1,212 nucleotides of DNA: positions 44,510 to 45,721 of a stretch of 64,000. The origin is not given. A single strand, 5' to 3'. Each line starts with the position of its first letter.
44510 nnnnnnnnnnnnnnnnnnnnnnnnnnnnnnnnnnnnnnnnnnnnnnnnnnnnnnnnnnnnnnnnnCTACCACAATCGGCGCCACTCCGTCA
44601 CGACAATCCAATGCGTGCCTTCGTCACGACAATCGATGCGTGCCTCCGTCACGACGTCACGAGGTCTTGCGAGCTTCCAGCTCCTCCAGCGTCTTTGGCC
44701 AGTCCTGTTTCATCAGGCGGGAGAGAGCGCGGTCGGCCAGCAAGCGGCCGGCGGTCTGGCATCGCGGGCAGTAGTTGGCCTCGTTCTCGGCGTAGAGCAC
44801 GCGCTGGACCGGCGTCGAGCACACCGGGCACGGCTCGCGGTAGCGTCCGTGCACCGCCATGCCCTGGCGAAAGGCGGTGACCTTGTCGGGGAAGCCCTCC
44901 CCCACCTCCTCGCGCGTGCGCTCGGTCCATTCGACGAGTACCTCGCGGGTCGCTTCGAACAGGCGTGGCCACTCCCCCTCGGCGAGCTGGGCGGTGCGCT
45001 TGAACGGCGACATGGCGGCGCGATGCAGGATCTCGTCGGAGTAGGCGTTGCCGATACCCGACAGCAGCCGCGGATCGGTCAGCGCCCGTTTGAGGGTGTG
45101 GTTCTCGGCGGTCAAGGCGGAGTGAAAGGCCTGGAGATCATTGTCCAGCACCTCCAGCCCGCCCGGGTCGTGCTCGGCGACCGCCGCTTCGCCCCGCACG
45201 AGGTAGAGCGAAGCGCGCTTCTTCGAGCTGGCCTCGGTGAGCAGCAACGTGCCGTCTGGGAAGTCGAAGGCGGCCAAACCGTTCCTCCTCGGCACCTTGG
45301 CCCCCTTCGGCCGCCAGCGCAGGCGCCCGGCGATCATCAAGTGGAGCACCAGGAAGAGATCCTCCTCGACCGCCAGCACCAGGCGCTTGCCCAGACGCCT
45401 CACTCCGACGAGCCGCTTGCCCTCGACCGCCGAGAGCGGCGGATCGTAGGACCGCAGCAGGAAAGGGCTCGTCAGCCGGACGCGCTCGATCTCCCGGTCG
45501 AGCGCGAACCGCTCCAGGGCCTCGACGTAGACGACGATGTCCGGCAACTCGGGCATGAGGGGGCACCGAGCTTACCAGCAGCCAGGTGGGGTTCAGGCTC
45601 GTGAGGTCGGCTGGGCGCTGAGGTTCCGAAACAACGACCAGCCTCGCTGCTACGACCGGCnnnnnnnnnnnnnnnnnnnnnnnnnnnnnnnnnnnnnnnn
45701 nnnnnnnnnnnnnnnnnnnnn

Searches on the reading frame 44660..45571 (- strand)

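Call 37: search_protein_families(library=pfam, proteins=[window:44660-45571:-], max_evalue=0.001)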
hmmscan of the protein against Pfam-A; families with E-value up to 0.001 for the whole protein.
window:44660-45571:- (304 aa): 4 families
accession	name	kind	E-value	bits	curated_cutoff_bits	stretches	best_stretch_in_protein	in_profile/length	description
PF01149.29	Fapy_DNA_glyco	-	9.6e-15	55.7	25.5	1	6-92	1-90/117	Formamidopyrimidine-DNA glycosylase N-terminal domain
PF06831.19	H2TH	-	6.6e-13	48.9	34.7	1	145-215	11-81/93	Formamidopyrimidine-DNA glycosylase H2TH domain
PF06827.20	zf-FPG_IleRS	-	9.4e-06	25.8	21.3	1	246-273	2-29/30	Zinc finger found in FPG and IleRS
PF05833.16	NFACT_N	-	0.00071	18.9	31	1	146-216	176-244/456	NFACT N-terminal and middle domains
